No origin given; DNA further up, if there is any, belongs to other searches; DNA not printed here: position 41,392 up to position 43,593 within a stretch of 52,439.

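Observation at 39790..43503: Two paralogous secreted FGE/SUMF1-fold proteins precede the giant adhesin gene, the second ending 10 nt before its start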

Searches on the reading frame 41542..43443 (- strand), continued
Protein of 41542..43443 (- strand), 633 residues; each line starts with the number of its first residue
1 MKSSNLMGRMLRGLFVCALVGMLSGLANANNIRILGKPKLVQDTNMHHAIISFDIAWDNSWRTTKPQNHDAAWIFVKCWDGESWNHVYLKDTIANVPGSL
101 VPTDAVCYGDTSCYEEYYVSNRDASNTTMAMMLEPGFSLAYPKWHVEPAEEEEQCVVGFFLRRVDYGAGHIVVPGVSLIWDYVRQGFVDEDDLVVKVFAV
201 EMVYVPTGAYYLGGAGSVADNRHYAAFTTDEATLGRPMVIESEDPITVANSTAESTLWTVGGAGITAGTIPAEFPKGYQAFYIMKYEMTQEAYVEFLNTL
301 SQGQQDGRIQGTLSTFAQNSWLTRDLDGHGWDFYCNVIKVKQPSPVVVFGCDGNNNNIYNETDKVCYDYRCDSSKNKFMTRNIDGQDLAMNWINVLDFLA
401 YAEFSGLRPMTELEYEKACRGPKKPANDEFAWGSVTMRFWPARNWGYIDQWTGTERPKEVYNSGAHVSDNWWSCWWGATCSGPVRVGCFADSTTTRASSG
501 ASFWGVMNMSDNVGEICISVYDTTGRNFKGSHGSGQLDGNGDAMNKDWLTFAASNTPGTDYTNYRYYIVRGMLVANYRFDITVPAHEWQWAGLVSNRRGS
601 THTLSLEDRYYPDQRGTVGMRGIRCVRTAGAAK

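Call 26: find_encoding_contigs(protein=P0070, flank=10000, max_places=2)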
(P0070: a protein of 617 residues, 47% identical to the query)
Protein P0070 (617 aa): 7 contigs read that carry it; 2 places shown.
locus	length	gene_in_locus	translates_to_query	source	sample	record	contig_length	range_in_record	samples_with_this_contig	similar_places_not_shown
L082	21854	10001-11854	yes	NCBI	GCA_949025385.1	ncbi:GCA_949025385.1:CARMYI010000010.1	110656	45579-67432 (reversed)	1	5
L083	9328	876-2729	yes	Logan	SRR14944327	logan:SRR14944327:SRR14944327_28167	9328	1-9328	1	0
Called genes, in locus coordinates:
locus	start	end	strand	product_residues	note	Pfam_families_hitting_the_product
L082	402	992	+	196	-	PF13274:SocA_Panacea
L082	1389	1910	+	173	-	-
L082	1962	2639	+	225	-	PF07719:TPR_2 (faint)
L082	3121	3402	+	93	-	PF21248:SoFic-like_C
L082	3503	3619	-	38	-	-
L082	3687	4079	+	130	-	PF13635:DUF4143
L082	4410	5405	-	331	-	PF08843:AbiEii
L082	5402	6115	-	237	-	-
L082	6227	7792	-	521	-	PF07676:PD40 (faint)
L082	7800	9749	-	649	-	PF19529:DUF6057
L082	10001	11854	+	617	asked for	PF03781:FGE-sulfatase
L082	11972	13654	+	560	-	PF03781:FGE-sulfatase (weak)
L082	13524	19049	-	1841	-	-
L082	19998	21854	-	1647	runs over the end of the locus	-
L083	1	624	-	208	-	?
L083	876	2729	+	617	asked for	PF03781:FGE-sulfatase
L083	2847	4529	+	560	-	PF03781:FGE-sulfatase (weak)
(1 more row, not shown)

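Call 33: search_solved_structures(query=A1, max_evalue=1, show_alignments=4)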
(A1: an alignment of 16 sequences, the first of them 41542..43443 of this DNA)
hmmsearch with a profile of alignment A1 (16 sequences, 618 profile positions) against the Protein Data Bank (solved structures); distinct sequences matched with E-value up to 1: 21.
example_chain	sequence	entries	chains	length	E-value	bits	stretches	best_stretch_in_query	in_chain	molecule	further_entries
2aft_X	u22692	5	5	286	1.2e-08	37.1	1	364-467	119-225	Sulfatase modifying factor 1 | Sulfatase-modifying factor 1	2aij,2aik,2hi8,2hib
2afy_X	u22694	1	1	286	1.4e-08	36.9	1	364-467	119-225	Sulfatase modifying factor 1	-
2aii_X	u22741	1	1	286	1.4e-08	36.9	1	364-467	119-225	Sulfatase modifying factor 1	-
5nxl_A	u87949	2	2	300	1.4e-08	36.9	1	363-470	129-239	Non-specific serine/threonine protein kinase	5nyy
6s07_A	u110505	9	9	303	1.5e-08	36.8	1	363-470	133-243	Formylglycine-generating enzyme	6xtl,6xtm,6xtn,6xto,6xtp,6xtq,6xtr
1y1e_X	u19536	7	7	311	1.8e-08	36.5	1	364-467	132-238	C-alpha-formyglycine-generating enzyme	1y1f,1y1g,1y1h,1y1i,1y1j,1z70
31dc_A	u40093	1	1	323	2.2e-08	36.3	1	364-467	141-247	Formylglycine-generating enzyme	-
5ssy_A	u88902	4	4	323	2.3e-08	36.2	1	364-467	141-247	Formylglycine-generating enzyme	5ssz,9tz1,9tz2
5ssx_A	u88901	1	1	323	7.8e-08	34.4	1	364-467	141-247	Formylglycine-generating enzyme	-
8aru_A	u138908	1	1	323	3.7e-07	32.2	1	364-467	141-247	Formylglycine-generating enzyme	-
6muj_A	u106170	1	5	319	1.1e-06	30.6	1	364-458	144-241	Formylglycine-generating enzyme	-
2q17_A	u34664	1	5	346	1.4e-06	30.3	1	364-458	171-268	formylglycine generating enzyme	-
4x8b_A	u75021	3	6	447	3.8e-05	25.5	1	366-415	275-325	Sulfoxide synthase EgtB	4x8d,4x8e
6vqp_A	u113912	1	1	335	0.00087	21.1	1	363-424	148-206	CalU17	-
7ml6_A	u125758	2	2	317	0.0022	19.7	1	363-424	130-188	CalU17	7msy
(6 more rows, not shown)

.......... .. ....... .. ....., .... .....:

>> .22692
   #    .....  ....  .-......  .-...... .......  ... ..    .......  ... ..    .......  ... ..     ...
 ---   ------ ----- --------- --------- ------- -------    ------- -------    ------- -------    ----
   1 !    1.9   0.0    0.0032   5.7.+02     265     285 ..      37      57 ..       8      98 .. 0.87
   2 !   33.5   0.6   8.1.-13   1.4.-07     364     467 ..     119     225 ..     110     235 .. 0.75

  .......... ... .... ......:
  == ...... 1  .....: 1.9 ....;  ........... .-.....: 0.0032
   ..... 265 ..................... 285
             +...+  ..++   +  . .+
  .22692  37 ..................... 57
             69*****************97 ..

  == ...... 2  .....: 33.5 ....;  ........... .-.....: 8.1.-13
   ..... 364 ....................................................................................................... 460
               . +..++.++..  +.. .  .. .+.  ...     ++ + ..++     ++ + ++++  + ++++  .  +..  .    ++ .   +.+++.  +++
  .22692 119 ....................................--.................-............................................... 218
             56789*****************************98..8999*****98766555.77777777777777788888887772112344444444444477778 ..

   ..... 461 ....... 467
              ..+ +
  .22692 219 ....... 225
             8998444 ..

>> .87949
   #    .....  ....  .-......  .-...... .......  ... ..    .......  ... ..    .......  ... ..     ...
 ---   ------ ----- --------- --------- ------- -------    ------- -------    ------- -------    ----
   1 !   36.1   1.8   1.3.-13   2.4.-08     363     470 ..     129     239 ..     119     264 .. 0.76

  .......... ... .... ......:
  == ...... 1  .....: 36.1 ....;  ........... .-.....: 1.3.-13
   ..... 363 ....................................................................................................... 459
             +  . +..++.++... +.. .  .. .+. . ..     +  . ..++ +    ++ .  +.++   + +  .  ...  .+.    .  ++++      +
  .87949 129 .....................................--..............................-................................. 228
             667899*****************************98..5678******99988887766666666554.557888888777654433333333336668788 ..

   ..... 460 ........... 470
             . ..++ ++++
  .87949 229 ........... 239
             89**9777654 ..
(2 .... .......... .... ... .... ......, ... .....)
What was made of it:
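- On FGE-sulfatase superfamily (Pfam PF03781): PDB profile E about 1e-8 (call 33).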

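Call 47: predict_structure(alignment_id=A2)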
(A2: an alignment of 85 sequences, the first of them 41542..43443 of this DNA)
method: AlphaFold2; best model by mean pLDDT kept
length: 633 residues; sequences in the alignment: 85
mean_pLDDT: 87.2   pTM: 0.90
mean pLDDT of the five models: 87.2, 86.4, 86.0, 85.9, 84.7
residues with pLDDT >= 90: 436; 70-90: 107; 50-70: 47; < 50: 43
segments of 3 or more residues with pLDDT < 50: 1-29, 474-477, 552-559
pLDDT, mean of each block of 10 residues (from residue 1): 32 40 37 91 97 93 90 98 96 97 96 92 94 98 95 97 94 97 97 97 97 95 96 97 98 98 97 98 96 97 93 91 71 79 94 93 77 65 93 94 98 97 95 90 82 90 81 51 89 84 90 93 95 95 89 47 86 72 70 94 88 69 96 93
secondary structure, 60 per line:
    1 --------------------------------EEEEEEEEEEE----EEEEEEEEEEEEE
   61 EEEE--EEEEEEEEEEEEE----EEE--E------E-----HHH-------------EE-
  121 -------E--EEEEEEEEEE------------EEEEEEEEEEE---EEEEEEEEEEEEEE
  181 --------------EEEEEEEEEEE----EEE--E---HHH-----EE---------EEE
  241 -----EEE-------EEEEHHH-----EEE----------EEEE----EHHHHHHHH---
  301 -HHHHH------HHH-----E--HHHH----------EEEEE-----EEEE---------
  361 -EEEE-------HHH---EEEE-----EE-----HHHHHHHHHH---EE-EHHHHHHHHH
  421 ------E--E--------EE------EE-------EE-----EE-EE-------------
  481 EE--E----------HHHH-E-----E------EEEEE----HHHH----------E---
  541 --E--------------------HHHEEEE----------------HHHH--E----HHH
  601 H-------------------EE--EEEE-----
elements in order: E33-43 E48-64 E67-79 E84-86 E131-140 E153-163 E167-180 E195-205 E210-212 E238-240 E246-248 E256-259 E268-270 E281-284 H290-297 H302-306 H324-327 E338-342 E348-351 E362-365 E379-382 H395-404 H412-420 H496-499 E514-518 H523-526 E567-570 H587-590 H598-601 E625-628
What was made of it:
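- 41542..43443 (-): ProtA, 633 aa: signal peptide (aa 1-29), beta-sandwich N-domain (aa 30-205), FGE-fold domain with insertions (aa 206-633). AF2 pLDDT 87, pTM 0.90 (call 47).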

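Call 51: fold_search(model_id=the predicted structure, library=pdb)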
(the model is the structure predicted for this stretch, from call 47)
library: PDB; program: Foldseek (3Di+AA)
matches with E <= 10: 614; with E <= 0.001: 10
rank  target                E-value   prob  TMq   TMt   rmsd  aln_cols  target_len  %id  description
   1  8u41_B                3.4e-04  1.00  0.25  0.34  11.8       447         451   12  OvsA from Halomonas utahensis, an ovoselenol-biosynthetic selenoxide synthase in complex with histidine (released 2024-07-17)
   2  5nyy                  3.6e-04  1.00  0.27  0.57  11.1       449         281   14  Formylglycine generating enzyme from T. curvata in complex with Cd(II) (released 2017-06-07)
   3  6xtq_A                3.6e-04  1.00  0.26  0.52  11.3       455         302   12  Crystal structure reveals non-coordinative binding of O2 to the copper center of the formylglycine-generating enzyme - (released 2021-01-27)
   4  6s07_A                4.1e-04  1.00  0.28  0.54  11.2       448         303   13  Structure of formylglycine-generating enzyme at 1.04 A in complex with copper and substrate reveals an acidic pocket f (released 2019-06-26)
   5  6vqp_A                4.1e-04  1.00  0.23  0.46  12.1       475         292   14  Structure of CalU17 from the Calicheamicin Biosynthesis Pathway of Micromonospora echinospora (released 2021-02-17)
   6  6xtp_A                4.6e-04  1.00  0.27  0.53  10.8       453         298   13  Crystal structure reveals non-coordinative binding of O2 to the copper center of the formylglycine-generating enzyme - (released 2021-01-27)
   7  5nxl                  5.7e-04  1.00  0.28  0.56  10.8       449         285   13  Formylglycine generating enzyme from T. curvata in complex with Ag(I) (released 2017-06-07)
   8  8ux5_B                5.7e-04  1.00  0.26  0.35  11.1       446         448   10  OvsA M401Y/Q430N/A431F from Halomonas utahensis, a hercynine-binding variant with selenoneine-biosynthetic activity (released 2024-07-17)
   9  8ux5_A                5.7e-04  1.00  0.25  0.34  12.2       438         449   10  OvsA M401Y/Q430N/A431F from Halomonas utahensis, a hercynine-binding variant with selenoneine-biosynthetic activity (released 2024-07-17)
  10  2q17_E                6.8e-04  1.00  0.27  0.53  10.1       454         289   13  Formylglycine Generating Enzyme from Streptomyces coelicolor (released 2008-04-01)
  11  8u42_B                1.0e-03  1.00  0.25  0.34  11.3       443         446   10  OvsA from Halomonas utahensis, a selenoxide synthase involved in ovoselenol biosynthesis (released 2024-07-17)
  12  6muj_A                1.1e-03  1.00  0.26  0.50  10.0       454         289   13  Formylglycine generating enzyme bound to copper (released 2019-02-27)
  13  8u41_A                1.4e-03  0.99  0.24  0.32  12.6       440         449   11  OvsA from Halomonas utahensis, an ovoselenol-biosynthetic selenoxide synthase in complex with histidine (released 2024-07-17)
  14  2q17_C                2.0e-03  1.00  0.27  0.54   9.6       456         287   13  Formylglycine Generating Enzyme from Streptomyces coelicolor (released 2008-04-01)
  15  2q17_B                2.5e-03  1.00  0.27  0.54   9.5       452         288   13  Formylglycine Generating Enzyme from Streptomyces coelicolor (released 2008-04-01)
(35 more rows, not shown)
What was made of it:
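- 41542..43443 (-): Foldseek matches to FGEs (call 51).
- On FGE-sulfatase superfamily (Pfam PF03781): Foldseek's best matches are FGE, OvsA and EgtB (call 51).
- Checked: The AF2 model of A has pLDDT 87 and pTM 0.90, and Foldseek's best matches are bacterial and human FGEs, OvsA and EgtB (calls 47, 51).
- The closest solved structures are all enzymes: FGE, OvsA, EgtB and CalU17 (call 51).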

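Call 52: search_protein_families(library=pfam, proteins=[L060:11585-12784:+, L050:2463-5066:+, L045:11573-12259:+, L051:5206-5904:+, L006:7710-9374:+, L015:4972-6639:+, L037:12192-13871:+, L062:10581-14228:+, L067:8903-11254:+], max_evalue=0.01)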
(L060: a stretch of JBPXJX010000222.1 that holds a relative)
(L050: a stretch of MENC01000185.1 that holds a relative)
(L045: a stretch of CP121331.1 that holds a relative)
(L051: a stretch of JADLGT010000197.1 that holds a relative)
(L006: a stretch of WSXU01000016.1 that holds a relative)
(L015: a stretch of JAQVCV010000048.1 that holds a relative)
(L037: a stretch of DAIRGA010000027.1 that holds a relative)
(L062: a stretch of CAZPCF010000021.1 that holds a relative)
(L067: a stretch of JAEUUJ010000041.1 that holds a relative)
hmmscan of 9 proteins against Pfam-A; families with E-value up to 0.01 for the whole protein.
L060:11585-12784:+ (400 aa): 1 family
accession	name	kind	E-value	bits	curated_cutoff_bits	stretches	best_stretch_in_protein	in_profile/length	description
PF05610.16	DUF779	-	1.1e-07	32.5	25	0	357-382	10-35/94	Protein of unknown function (DUF779)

L050:2463-5066:+ (868 aa): 0 families

L045:11573-12259:+ (229 aa): 1 family
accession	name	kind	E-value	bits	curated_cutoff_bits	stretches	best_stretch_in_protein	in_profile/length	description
PF18962.6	Por_Secre_tail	-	1e-10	42.2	27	1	158-227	2-74/75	Secretion system C-terminal sorting domain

L051:5206-5904:+ (233 aa): 1 family
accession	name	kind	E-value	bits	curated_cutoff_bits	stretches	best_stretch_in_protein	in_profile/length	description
PF18962.6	Por_Secre_tail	-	2.7e-07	31.2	27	1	150-232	1-75/75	Secretion system C-terminal sorting domain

L006:7710-9374:+ (555 aa): 1 family
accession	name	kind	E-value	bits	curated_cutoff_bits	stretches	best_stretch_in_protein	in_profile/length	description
PF18962.6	Por_Secre_tail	-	2.8e-06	27.9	27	1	490-554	8-75/75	Secretion system C-terminal sorting domain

L015:4972-6639:+ (556 aa): 1 family
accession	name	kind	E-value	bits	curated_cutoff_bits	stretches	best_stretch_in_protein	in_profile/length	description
PF18962.6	Por_Secre_tail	-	0.0017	19.1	27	1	500-555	18-75/75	Secretion system C-terminal sorting domain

L037:12192-13871:+ (560 aa): 0 families

L062:10581-14228:+ (1216 aa): 2 families
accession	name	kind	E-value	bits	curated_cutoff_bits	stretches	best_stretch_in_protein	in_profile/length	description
PF25533.1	Lysostaphin_N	-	5.6e-24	84.6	60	3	945-1042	5-102/103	Lysostaphin, N-terminal domain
PF22691.2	Thiolase_C_1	-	0.00086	19.5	28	0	784-816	9-41/144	Thiolase C-terminal domain-like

L067:8903-11254:+ (784 aa): 1 family
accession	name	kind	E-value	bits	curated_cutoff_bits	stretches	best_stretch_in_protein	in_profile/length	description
PF19408.5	PKD_6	-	4e-83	274.3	25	5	498-568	5-74/82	PKD-like domain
